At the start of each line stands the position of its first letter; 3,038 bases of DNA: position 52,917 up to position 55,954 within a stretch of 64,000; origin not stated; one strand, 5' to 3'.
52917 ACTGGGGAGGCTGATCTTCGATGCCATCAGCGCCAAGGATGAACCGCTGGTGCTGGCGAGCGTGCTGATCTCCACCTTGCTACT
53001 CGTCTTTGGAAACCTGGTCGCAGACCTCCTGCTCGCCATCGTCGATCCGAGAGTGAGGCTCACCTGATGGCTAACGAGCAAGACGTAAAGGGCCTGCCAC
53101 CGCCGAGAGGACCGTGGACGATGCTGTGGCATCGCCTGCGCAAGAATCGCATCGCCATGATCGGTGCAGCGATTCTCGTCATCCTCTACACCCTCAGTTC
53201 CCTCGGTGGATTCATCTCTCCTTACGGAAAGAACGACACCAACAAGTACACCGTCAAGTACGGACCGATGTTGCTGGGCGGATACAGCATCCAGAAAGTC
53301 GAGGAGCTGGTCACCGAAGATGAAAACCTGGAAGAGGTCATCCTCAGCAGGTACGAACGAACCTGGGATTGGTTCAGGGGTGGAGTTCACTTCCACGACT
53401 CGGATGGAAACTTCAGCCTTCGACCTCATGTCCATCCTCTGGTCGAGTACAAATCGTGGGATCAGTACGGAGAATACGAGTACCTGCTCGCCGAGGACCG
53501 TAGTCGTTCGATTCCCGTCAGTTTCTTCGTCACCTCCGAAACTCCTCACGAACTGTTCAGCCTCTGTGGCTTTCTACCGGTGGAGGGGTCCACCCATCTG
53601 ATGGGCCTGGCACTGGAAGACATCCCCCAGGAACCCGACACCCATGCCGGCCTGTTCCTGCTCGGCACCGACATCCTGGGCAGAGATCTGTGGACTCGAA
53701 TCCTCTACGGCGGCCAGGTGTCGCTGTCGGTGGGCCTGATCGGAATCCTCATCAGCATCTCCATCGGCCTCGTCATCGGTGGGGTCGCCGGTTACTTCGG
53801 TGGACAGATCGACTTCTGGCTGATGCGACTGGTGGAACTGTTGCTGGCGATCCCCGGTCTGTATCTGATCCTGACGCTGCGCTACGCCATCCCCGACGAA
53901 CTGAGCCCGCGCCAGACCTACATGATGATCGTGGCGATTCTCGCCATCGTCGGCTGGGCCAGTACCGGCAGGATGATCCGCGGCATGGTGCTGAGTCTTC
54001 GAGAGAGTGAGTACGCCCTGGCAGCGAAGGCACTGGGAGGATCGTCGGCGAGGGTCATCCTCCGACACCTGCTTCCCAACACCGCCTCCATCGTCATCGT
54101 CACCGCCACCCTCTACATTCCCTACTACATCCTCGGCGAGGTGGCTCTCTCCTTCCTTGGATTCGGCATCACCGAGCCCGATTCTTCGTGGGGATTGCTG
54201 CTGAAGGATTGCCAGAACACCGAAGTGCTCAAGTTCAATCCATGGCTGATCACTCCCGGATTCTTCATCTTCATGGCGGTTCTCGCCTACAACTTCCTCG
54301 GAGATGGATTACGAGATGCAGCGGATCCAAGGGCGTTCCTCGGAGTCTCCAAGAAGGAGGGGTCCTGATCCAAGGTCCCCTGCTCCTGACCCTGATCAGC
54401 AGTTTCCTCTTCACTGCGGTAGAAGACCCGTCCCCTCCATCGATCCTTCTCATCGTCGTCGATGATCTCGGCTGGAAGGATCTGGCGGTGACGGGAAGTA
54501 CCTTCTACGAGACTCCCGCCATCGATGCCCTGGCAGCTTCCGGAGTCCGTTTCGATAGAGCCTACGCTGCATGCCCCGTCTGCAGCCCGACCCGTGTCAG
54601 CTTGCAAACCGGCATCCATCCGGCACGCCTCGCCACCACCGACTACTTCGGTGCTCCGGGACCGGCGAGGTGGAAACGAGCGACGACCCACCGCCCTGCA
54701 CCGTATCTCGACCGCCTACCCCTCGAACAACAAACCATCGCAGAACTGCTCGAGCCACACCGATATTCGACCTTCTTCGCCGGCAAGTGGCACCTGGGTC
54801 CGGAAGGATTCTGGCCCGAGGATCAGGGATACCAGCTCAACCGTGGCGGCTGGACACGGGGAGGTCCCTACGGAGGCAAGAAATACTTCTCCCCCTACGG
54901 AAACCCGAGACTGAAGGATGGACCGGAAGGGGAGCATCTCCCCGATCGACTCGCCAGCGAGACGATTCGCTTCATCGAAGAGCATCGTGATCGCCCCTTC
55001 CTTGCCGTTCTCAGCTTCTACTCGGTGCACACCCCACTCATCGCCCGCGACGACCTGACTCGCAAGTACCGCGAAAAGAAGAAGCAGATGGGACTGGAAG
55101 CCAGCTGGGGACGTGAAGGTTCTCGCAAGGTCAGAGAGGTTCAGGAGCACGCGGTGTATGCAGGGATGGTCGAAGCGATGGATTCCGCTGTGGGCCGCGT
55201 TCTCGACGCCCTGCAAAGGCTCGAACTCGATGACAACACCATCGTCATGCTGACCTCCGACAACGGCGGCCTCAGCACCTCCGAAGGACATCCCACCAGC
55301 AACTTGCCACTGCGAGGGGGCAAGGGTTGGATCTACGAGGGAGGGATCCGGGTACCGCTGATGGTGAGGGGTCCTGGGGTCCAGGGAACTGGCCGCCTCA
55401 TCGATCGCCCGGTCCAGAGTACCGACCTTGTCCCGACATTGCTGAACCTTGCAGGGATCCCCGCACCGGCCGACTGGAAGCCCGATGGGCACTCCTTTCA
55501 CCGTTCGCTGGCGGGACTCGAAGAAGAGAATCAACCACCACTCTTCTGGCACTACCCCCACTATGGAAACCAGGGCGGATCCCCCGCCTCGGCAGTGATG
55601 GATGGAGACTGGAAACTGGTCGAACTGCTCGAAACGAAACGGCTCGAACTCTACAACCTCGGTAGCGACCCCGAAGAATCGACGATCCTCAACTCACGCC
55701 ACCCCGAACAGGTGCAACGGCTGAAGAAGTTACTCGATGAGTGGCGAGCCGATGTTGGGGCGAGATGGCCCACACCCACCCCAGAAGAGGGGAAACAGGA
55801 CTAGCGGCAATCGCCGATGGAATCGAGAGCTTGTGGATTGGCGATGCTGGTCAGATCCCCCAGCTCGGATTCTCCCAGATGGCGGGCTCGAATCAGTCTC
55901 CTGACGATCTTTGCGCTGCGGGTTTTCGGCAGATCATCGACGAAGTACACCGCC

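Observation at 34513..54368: Four family-5 SBP/permease importer loci in 20 kb with only one ATPase pair; permeases carry large periplasmic insertions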

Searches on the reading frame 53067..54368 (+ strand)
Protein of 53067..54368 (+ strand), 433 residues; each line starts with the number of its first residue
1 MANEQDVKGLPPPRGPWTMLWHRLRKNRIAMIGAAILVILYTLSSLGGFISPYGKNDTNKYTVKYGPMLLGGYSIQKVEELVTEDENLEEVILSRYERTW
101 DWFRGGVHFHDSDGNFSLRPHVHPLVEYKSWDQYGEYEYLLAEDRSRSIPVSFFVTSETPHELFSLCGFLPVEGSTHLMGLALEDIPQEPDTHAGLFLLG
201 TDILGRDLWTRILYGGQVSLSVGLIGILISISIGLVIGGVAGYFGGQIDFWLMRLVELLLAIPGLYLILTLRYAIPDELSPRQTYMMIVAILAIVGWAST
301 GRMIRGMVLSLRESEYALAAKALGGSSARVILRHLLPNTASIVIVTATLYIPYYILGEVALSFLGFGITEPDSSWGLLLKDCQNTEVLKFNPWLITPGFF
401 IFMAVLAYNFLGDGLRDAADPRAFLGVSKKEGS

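Call 4: search_protein_families(library=pfam, proteins=[window:53067-54368:+])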
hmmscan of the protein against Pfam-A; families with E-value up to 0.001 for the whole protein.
window:53067-54368:+ (433 aa): 2 families
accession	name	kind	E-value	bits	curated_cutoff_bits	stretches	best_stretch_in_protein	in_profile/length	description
PF00528.27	BPD_transp_1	-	4.7e-25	88.8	26.4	1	234-423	1-182/184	Binding-protein-dependent transport system inner membrane component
PF12911.12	OppC_N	-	5.6e-12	45.8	23.9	1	16-60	2-46/53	N-terminal TM domain of oligopeptide transport permease C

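Call 19: find_homologous_proteins(query=window:53067-54368:+, max_evalue=0.00001)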
Query window:53067-54368:+ (433 aa): 7926 proteins with E <= 0.00001 among 8000 candidates; the best 120 are listed.
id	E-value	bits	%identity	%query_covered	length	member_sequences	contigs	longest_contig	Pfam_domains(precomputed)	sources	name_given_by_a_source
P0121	2.0e-290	981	100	100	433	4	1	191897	PF00528.28,PF12911.13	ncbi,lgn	-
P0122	9.5e-242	821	82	100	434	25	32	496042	PF00528.28,PF12911.13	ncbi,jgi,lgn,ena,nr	ncbi:MAG: ABC transporter permease [Planctomycetes bacterium]|jgi:peptide/nickel transport system pe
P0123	1.2e-241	821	82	99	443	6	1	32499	PF00528.28,PF12911.13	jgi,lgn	-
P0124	7.5e-240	815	83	96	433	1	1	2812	PF00528.28,PF12911.13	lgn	-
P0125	3.2e-239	813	83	96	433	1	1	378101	PF00528.28,PF12911.13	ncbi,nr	ncbi:MAG: ABC transporter permease [Planctomycetota bacterium]|nr:ABC transporter permease [Planctom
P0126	3.3e-239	812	83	96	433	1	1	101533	PF00528.28,PF12911.13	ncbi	-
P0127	4.7e-237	805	81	99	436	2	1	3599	PF00528.28,PF12911.13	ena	-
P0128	6.1e-237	805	82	98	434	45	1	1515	PF00528.28,PF12911.13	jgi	-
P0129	2.2e-231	787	79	99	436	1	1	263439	PF00528.28,PF12911.13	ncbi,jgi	-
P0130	3.1e-230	783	82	96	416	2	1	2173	PF00528.28,PF12911.13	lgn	-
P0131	1.9e-228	777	78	99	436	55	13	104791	PF00528.28,PF12911.13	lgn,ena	-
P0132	4.0e-227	773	80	97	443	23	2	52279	PF00528.28,PF12911.13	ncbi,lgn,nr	ncbi:MAG: ABC transporter permease [Planctomycetota bacterium]|nr:ABC transporter permease [Planctom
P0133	7.9e-188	643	68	97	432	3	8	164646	PF00528.28,PF12911.13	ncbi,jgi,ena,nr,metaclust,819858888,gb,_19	ncbi:MAG TPA: ABC transporter permease [Planctomycetes bacterium]|nr:ABC transporter permease [Planc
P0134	2.2e-179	615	64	96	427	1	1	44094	PF00528.28,PF12911.13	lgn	-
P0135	7.7e-176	604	63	95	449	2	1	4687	PF00528.28,PF12911.13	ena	-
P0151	2.5e-142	493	55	96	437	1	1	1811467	PF00528.28,PF12911.13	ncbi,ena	-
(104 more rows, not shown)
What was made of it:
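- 53067..54368 (+): Locus 4 C permease, 433 aa, with an about 160-aa TM1-TM2 insert (53223-53702). Homologues of 415-460 aa are common in Planctomycetota (call 19).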

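Call 20: find_encoding_contigs(protein=P0121, flank=10000, max_places=3)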
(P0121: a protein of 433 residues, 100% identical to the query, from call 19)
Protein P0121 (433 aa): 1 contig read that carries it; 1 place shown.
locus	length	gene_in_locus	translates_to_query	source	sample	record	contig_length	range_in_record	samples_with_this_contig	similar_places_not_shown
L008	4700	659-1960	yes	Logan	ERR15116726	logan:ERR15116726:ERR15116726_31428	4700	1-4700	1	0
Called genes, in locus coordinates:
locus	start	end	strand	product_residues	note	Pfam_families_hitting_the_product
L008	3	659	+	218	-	?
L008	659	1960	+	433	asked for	PF12911:OppC_N, PF00528:BPD_transp_1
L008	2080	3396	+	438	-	PF00884:Sulfatase, PF16347:SGSH_C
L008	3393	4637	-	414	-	PF00501:AMP-binding, PF13193:AMP-binding_C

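Call 21: find_encoding_contigs(protein=P0151, flank=10000, max_places=2)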
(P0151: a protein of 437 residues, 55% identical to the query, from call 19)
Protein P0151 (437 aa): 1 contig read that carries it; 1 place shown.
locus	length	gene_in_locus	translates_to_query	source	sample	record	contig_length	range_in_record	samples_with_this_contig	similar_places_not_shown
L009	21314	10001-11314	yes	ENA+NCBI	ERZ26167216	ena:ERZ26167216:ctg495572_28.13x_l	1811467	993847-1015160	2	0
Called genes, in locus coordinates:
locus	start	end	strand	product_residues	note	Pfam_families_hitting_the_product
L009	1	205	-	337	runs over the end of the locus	PF00005:ABC_tran, PF13304:AAA_21 (faint), PF08352:oligo_HPY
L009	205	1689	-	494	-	PF12911:OppC_N, PF00528:BPD_transp_1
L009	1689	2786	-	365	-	PF00528:BPD_transp_1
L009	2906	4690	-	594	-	PF00496:SBP_bac_5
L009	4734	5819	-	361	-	PF00005:ABC_tran, PF08352:oligo_HPY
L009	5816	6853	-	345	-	PF00005:ABC_tran, PF13304:AAA_21, PF08352:oligo_HPY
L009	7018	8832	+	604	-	PF00496:SBP_bac_5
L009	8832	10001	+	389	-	PF00528:BPD_transp_1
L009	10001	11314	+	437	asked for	PF12911:OppC_N, PF00528:BPD_transp_1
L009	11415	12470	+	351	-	PF00487:FA_desaturase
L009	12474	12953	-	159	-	PF01467:CTP_transf_like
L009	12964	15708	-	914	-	-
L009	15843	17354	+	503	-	PF03772:Competence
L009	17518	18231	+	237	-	PF00753:Lactamase_B, PF12706:Lactamase_B_2 (weak)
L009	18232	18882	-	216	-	PF01135:PCMT (faint), PF01596:Methyltransf_3, PF08704:GCD14 (weak), PF13578:Methyltransf_24, PF13649:Methyltransf_25 (weak)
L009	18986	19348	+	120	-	PF12643:MazG-like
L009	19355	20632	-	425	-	-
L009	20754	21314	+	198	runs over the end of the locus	PF01613:Flavin_Reduct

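Call 22: find_encoding_contigs(protein=P0122, flank=10000, max_places=3)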
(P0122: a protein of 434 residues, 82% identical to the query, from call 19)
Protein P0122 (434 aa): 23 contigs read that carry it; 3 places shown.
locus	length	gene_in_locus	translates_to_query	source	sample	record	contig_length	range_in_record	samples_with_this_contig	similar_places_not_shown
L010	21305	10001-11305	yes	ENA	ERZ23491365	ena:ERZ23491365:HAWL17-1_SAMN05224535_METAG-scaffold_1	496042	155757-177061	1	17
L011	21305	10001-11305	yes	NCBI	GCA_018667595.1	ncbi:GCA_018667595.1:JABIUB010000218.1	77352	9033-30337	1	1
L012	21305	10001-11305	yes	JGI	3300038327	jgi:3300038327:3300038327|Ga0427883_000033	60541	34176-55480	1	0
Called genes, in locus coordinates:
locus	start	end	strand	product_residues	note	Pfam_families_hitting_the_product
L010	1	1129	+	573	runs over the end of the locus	PF00496:SBP_bac_5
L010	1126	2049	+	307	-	PF00528:BPD_transp_1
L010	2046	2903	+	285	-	PF00528:BPD_transp_1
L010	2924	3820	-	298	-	PF12911:OppC_N, PF00528:BPD_transp_1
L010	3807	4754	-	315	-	PF19300:BPD_transp_1_N, PF00528:BPD_transp_1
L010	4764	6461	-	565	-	PF00496:SBP_bac_5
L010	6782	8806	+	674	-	PF00496:SBP_bac_5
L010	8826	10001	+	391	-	PF00528:BPD_transp_1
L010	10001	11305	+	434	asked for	PF12911:OppC_N, PF00528:BPD_transp_1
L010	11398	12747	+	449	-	PF00884:Sulfatase, PF16347:SGSH_C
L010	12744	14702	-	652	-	PF16177:ACAS_N, PF00501:AMP-binding, PF13193:AMP-binding_C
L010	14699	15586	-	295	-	PF01063:Aminotran_4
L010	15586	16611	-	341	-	PF01266:DAO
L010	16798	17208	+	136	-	-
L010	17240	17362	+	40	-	-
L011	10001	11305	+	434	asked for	PF12911:OppC_N, PF00528:BPD_transp_1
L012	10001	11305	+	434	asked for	PF12911:OppC_N, PF00528:BPD_transp_1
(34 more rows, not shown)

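Call 23: find_encoding_contigs(protein=P0133, flank=10000, max_places=2)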
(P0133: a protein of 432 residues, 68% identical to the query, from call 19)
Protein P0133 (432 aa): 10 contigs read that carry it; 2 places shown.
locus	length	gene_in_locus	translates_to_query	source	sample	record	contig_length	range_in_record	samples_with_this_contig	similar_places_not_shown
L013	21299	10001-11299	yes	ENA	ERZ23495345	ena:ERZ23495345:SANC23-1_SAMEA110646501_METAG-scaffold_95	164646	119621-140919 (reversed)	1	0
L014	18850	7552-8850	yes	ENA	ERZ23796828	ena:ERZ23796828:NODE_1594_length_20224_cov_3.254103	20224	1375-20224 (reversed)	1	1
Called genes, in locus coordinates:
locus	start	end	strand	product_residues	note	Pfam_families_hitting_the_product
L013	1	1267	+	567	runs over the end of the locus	PF00496:SBP_bac_5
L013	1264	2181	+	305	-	PF00528:BPD_transp_1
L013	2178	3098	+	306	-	PF00528:BPD_transp_1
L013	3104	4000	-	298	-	PF12911:OppC_N, PF00528:BPD_transp_1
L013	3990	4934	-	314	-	PF19300:BPD_transp_1_N, PF00528:BPD_transp_1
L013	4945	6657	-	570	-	PF00496:SBP_bac_5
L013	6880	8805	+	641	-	PF00496:SBP_bac_5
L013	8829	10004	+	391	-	PF00528:BPD_transp_1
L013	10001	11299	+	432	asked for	PF12911:OppC_N, PF00528:BPD_transp_1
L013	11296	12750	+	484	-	PF00884:Sulfatase, PF01663:Phosphodiest (faint), PF16347:SGSH_C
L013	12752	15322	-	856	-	-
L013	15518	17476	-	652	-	PF16177:ACAS_N, PF00501:AMP-binding, PF13193:AMP-binding_C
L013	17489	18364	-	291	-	PF01063:Aminotran_4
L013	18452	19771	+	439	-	PF01078:Mg_chelatase (faint), PF05496:RuvB_N, PF13191:AAA_16 (faint), PF00004:AAA, PF07728:AAA_5 (weak), PF16193:AAA_assoc_2, PF12002:MgsA_C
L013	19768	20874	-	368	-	PF01266:DAO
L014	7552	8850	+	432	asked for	PF12911:OppC_N, PF00528:BPD_transp_1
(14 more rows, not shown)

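Call 62: search_protein_families(library=ncbifam, proteins=[window:53067-54368:+], max_evalue=1e-10)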
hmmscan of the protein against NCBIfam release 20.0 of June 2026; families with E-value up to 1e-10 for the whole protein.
window:53067-54368:+ (433 aa): 14 families
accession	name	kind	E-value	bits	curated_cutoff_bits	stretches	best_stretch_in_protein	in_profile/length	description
NF045476.1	Opp4C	equivalog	4.3e-86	288.6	350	1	185-422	48-278/278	oligopeptide ABC transporter permease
NF045475.1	Opp3C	equivalog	4.4e-66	223.2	450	1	168-422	83-326/328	oligopeptide ABC transporter permease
NF045473.1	Opp1C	equivalog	3.3e-56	190.7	350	1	196-422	47-266/267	nickel/cobalt ABC transporter permease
TIGR02790.1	nickel_nikC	equivalog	2.8e-55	187.7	358.45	1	197-418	42-256/258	nickel ABC transporter permease subunit NikC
NF045474.1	Opp2C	equivalog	2.9e-55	187.5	300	1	196-419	19-235/236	nickel transporter permease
NF011935.0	PRK15406.1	equivalog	8.9e-54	183.3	433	1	188-422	74-300/302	oligopeptide ABC transporter permease OppC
NF011662.0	PRK15082.1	equivalog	7.5e-53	179.8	484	1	197-422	81-299/303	glutathione ABC transporter permease GsiD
NF007738.0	PRK10417.1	equivalog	1.1e-51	176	335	1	197-423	52-271/277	nickel ABC transporter permease subunit NikC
NF008160.0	PRK10913.1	equivalog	2.2e-48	165.2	483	1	195-422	77-297/300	dipeptide ABC transporter permease DppC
NF043080.1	MMSYN1_0166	equivalog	9.7e-44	149.5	370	1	195-423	81-305/307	oligopeptide ABC transporter permease OppC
NF007376.0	PRK09881.1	equivalog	3.4e-43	147.7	434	1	197-423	74-293/298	D,D-dipeptide ABC transporter permease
NF047573.1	opine_perm_CntC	exception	7.5e-42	143.5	440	1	197-422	52-270/271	staphylopine uptake ABC transporter permease subunit CntC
NF011596.0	PRK15021.1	subfamily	4.7e-35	121.2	439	1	197-422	121-338/341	microcin C ABC transporter permease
NF011691.0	PRK15111.1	equivalog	6.7e-31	107.9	379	1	197-418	76-290/296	putrescine export ABC transporter permease SapC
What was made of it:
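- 53067..54368 (+): Best family is Opp4C (call 62).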

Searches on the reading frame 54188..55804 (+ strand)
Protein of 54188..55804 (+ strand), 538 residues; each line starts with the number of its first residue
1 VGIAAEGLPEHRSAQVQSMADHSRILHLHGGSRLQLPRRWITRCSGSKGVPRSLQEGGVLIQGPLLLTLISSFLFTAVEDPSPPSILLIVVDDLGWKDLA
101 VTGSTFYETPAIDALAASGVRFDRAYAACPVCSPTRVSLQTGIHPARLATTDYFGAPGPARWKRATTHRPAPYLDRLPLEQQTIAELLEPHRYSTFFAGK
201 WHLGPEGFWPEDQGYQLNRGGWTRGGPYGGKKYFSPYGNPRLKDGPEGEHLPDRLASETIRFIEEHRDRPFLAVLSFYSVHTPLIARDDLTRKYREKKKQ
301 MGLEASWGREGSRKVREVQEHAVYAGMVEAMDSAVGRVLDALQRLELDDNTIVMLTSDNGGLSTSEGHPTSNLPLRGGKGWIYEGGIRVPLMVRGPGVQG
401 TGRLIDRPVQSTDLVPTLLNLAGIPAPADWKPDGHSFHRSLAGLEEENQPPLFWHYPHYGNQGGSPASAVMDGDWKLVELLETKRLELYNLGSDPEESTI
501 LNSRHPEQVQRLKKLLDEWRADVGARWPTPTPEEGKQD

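Call 4: search_protein_families(library=pfam, proteins=[window:54188-55804:+])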
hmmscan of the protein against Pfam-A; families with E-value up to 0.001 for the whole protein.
window:54188-55804:+ (538 aa): 3 families
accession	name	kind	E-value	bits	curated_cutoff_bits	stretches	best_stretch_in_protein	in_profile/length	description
PF00884.28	Sulfatase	-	7.5e-54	183.5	25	1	84-424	1-301/301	Sulfatase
PF16347.10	SGSH_C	-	2.2e-16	60.8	29.3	1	379-519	8-151/154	N-sulphoglucosamine sulphohydrolase, C-terminal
PF01663.27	Phosphodiest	-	1e-05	25.8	23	1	87-365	2-225/342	Type I phosphodiesterase / nucleotide pyrophosphatase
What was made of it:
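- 54365..55804 (+): Secreted Cys-type sulfatase (479 aa), translationally coupled to locus 4 through a CTG start (CTGA overlap). Sulfatase + SGSH_C (call 4).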

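Call 70: search_protein_families(library=ncbifam, proteins=[window:54365-55804:+], max_evalue=0.001)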
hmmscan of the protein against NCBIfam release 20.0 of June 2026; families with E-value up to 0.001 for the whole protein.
window:54365-55804:+ (479 aa): 5 families
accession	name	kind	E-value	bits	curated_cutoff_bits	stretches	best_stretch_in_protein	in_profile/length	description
NF010322.0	PRK13759.1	equivalog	4.7e-40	137.5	481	2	199-455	188-451/486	arylsulfatase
TIGR03417.1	chol_sulfatase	equivalog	2e-36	125.9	433.45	2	262-461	252-437/500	choline-sulfatase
NF052527.1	Mn_arylsulf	exception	1e-24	87.3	850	2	190-444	177-433/479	manganese-dependent arylsulfatase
NF045661.1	HdlasePehA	equivalog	2.7e-24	85.7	900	2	260-378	279-388/506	phosphoric/sulfuric ester hydrolase PehA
NF053595.1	LptchSynLtaSGpos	equivalog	2.2e-06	26.5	970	1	268-367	433-530/626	lipoteichoic acid synthase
